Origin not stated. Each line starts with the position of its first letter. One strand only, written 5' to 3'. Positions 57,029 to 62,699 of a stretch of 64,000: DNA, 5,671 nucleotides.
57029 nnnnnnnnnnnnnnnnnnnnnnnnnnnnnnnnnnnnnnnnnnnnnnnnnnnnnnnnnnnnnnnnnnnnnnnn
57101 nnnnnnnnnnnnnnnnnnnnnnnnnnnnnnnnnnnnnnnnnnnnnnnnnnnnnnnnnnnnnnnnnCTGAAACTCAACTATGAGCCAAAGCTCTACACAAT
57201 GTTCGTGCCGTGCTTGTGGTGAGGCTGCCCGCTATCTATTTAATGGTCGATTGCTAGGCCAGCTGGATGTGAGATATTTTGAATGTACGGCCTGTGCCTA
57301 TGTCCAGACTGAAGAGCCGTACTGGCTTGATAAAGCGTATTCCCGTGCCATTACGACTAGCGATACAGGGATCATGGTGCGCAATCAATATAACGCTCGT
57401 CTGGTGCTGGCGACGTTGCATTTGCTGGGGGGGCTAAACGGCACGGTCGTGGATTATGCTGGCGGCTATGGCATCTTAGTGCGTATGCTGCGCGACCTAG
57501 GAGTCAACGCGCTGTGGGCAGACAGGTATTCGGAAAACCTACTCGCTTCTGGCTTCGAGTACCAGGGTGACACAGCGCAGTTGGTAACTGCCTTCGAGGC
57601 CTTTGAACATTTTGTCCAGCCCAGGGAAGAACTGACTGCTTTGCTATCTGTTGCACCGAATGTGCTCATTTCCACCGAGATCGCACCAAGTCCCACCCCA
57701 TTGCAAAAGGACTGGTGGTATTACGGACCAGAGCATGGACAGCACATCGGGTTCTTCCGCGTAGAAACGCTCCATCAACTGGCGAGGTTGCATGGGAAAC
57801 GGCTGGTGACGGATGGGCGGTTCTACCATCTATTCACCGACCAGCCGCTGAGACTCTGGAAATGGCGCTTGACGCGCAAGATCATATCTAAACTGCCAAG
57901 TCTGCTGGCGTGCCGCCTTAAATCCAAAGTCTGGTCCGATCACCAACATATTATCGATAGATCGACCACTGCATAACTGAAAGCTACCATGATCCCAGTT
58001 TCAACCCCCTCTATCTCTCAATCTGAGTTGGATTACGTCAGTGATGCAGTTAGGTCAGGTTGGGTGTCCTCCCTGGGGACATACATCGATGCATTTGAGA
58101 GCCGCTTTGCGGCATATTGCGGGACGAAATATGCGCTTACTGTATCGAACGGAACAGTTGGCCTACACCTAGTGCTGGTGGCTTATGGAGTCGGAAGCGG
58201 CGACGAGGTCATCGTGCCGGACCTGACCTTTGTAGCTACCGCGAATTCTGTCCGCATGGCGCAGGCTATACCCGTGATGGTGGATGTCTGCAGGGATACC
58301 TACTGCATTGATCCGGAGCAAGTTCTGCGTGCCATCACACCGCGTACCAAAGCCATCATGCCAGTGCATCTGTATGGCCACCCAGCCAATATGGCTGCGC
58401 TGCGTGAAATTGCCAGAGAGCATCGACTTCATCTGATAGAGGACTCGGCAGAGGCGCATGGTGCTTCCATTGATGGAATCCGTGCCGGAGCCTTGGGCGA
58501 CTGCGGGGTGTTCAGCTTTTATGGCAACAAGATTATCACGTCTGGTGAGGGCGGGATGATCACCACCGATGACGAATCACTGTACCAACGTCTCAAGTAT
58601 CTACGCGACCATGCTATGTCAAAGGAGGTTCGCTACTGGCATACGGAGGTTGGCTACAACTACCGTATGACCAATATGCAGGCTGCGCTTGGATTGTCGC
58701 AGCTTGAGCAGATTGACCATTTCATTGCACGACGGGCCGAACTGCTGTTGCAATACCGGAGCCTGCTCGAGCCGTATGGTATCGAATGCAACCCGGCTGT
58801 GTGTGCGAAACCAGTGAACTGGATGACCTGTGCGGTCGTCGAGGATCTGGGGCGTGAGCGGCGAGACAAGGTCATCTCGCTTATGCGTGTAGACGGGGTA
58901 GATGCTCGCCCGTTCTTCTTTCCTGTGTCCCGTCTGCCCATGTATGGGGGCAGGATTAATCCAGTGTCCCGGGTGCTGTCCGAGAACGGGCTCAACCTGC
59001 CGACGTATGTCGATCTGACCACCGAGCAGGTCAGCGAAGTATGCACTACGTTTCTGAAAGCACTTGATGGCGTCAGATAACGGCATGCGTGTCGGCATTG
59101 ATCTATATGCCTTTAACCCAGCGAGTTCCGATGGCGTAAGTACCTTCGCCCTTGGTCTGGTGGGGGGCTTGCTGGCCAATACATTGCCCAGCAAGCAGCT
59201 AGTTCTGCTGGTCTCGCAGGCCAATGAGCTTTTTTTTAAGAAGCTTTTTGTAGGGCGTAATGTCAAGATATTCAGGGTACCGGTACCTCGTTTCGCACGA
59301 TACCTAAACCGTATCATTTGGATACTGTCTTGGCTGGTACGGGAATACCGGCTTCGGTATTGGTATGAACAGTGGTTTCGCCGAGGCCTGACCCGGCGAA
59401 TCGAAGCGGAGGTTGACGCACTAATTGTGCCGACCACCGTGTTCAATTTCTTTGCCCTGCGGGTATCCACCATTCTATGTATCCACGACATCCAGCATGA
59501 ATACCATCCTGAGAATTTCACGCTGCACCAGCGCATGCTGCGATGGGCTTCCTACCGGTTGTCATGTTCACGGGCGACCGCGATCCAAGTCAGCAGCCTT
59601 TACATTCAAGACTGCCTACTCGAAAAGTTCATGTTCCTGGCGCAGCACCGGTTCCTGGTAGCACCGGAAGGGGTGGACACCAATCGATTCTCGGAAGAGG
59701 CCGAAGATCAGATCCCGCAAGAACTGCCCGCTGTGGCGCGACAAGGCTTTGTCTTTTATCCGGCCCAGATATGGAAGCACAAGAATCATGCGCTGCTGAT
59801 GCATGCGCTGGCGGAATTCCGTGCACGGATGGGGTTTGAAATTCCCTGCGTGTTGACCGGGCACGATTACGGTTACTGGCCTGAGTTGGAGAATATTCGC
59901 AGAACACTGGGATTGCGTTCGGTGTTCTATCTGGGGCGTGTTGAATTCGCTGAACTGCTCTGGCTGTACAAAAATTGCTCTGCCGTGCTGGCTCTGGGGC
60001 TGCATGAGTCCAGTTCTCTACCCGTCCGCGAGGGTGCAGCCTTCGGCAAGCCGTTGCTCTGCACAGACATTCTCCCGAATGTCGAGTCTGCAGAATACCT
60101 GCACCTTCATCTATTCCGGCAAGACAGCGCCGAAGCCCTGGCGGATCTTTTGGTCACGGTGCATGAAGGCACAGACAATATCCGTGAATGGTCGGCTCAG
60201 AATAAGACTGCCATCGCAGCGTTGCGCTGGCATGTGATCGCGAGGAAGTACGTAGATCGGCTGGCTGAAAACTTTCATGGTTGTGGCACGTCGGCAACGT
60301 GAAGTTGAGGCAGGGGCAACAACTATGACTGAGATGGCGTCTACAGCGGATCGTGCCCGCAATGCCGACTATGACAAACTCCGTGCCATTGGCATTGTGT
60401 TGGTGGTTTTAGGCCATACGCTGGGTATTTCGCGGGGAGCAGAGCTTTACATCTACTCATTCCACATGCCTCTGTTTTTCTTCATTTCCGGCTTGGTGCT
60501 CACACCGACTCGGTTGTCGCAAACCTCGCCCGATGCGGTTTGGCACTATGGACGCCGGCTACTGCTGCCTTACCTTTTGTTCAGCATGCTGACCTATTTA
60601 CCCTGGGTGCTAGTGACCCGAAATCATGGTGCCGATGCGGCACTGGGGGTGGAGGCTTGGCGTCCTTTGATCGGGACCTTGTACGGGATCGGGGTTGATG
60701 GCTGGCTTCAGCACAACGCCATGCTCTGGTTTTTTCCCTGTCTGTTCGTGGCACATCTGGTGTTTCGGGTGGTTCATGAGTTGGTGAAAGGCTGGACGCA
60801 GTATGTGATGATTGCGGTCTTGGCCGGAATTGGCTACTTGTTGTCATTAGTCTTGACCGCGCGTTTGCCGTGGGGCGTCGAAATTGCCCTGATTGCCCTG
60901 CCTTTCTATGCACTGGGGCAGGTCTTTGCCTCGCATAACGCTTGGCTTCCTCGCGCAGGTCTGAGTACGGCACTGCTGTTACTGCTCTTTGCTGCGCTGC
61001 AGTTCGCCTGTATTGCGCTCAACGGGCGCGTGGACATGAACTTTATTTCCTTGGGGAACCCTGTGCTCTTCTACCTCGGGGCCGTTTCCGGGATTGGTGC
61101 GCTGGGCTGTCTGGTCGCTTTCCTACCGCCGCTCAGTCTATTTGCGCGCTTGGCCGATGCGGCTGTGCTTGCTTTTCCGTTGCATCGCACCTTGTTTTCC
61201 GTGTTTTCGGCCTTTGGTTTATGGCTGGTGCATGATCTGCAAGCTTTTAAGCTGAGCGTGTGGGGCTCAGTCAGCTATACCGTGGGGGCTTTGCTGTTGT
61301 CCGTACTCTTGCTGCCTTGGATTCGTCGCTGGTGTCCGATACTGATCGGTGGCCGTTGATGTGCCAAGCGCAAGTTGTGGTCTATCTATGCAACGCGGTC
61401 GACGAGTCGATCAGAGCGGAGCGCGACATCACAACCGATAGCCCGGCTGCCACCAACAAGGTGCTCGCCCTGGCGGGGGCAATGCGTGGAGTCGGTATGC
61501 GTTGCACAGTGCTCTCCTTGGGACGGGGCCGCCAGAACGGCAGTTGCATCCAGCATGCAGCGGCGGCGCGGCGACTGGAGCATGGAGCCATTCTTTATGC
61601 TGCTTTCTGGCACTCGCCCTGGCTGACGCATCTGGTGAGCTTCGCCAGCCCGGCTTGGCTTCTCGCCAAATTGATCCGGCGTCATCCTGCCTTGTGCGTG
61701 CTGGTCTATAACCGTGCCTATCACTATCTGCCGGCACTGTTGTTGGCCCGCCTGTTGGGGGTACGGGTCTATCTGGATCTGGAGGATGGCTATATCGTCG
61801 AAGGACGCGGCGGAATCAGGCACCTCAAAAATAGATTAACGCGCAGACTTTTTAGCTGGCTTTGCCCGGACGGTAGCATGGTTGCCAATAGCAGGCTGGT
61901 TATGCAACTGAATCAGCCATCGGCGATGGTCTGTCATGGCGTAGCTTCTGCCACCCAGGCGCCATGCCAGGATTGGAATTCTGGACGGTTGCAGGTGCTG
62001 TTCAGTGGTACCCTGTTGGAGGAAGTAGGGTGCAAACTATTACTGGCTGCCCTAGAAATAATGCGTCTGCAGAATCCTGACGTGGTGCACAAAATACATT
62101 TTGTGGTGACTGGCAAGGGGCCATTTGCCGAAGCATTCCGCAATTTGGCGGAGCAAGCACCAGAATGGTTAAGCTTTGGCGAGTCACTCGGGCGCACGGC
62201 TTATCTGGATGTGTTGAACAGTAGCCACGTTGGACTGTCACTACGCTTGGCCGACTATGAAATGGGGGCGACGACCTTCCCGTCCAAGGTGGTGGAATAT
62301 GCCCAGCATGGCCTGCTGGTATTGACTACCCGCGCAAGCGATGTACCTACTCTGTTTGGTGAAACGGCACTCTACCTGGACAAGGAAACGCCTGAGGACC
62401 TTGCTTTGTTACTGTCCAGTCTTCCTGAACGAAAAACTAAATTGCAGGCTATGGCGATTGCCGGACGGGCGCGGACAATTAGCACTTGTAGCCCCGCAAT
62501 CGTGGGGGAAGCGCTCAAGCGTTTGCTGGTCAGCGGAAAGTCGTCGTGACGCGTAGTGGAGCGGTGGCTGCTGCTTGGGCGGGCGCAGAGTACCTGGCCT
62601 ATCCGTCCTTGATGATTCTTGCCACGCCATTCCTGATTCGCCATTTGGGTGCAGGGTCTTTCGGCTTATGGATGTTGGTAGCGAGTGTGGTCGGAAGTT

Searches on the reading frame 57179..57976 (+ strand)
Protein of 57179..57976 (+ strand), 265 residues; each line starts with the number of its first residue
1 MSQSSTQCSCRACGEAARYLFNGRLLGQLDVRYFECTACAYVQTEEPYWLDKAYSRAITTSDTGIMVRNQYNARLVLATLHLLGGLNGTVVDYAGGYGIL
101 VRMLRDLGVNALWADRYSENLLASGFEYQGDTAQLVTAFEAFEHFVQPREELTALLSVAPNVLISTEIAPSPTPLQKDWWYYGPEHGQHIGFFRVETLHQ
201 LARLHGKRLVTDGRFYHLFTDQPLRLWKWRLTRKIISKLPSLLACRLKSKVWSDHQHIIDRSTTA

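Call 14: search_protein_families(library=pfam, proteins=[window:57179-57976:+], max_evalue=0.0001)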
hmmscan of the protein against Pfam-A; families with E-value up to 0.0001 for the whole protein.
window:57179-57976:+ (265 aa): 1 family
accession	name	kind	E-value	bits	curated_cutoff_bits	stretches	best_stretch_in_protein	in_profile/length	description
PF13489.12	Methyltransf_23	-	4.8e-13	49.6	27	1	78-208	11-160/164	Methyltransferase domain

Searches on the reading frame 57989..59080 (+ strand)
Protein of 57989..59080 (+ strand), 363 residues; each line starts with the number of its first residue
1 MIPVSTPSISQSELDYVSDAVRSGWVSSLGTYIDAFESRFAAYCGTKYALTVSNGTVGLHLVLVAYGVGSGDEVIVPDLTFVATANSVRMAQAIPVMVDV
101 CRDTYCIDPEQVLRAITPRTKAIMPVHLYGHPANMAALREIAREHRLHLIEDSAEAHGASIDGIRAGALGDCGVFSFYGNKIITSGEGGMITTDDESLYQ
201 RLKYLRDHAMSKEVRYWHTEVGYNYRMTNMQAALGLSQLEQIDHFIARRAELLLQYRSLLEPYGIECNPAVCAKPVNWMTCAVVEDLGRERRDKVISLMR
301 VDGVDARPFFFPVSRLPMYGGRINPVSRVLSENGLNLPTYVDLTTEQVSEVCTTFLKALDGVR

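Call 14: search_protein_families(library=pfam, proteins=[window:57989-59080:+], max_evalue=0.0001)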
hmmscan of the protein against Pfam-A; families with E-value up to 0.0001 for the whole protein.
window:57989-59080:+ (363 aa): 3 families
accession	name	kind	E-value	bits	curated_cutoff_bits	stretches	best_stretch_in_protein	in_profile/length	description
PF01041.23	DegT_DnrJ_EryC1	-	1.4e-118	396.7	19.8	1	8-354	2-358/360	DegT/DnrJ/EryC1/StrS aminotransferase family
PF00155.27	Aminotran_1_2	-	1.9e-07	31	19.7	1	33-158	44-191/361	Aminotransferase class I and II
PF01212.27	Beta_elim_lyase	-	2.8e-05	24.1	27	1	35-273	36-243/288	Beta-eliminating lyase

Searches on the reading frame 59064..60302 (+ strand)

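Call 14: search_protein_families(library=pfam, proteins=[window:59064-60302:+], max_evalue=0.0001)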
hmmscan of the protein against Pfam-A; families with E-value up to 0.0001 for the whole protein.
window:59064-60302:+ (412 aa): 3 families
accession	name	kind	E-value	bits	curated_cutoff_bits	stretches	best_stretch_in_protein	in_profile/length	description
PF00534.26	Glycos_transf_1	-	1e-10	41.8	26.4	1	216-368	4-157/172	Glycosyl transferases group 1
PF13692.12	Glyco_trans_1_4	-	2.3e-09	38.1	27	1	231-365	5-138/142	Glycosyl transferases group 1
PF13439.12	Glyco_transf_4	-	3.1e-05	24.5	28.5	0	96-208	51-170/170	Glycosyltransferase Family 4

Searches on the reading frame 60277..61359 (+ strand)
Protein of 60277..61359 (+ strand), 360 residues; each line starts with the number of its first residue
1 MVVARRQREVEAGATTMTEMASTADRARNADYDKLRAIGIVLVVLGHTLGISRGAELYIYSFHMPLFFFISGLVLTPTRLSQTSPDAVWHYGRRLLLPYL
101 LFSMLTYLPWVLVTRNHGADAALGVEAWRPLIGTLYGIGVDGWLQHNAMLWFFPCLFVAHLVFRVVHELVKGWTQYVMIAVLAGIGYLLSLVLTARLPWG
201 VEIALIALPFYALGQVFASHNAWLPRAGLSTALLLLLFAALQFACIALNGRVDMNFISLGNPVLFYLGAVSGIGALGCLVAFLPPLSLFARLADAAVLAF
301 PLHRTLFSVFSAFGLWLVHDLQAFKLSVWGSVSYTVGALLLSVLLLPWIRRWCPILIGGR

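Call 14: search_protein_families(library=pfam, proteins=[window:60277-61359:+], max_evalue=0.0001)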
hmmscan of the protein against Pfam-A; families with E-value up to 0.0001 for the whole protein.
window:60277-61359:+ (360 aa): 1 family
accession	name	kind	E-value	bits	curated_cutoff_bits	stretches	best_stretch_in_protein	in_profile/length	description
PF01757.29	Acyl_transf_3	-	3.9e-27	95.6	31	1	31-345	3-324/326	Acyltransferase domain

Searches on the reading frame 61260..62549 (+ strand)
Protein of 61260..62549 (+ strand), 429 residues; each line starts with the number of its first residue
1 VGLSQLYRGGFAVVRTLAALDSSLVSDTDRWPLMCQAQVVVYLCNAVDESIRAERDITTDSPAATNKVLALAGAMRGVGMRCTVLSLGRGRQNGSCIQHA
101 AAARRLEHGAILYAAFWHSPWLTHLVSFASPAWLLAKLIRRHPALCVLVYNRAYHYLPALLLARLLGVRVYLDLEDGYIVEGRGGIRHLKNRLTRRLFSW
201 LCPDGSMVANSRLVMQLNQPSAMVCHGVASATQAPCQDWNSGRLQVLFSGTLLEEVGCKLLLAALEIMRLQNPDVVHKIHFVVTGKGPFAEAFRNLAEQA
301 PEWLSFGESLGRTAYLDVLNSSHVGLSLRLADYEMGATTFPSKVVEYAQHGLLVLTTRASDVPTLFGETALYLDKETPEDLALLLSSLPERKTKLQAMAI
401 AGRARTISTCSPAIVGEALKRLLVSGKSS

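Call 84: search_protein_families(library=pfam, proteins=[window:61260-62549:+], max_evalue=0.001)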
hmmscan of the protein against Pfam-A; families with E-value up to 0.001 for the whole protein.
window:61260-62549:+ (429 aa): 3 families
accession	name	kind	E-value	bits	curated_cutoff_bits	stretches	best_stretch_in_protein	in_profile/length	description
PF13692.12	Glyco_trans_1_4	-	3.8e-08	34.1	27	1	245-383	3-134/142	Glycosyl transferases group 1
PF13524.12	Glyco_trans_1_2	-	1.1e-07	32.3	25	1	278-408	14-131/144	Glycosyl transferase-like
PF00534.26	Glycos_transf_1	-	2.8e-06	27.4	26.4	1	239-403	11-170/172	Glycosyl transferases group 1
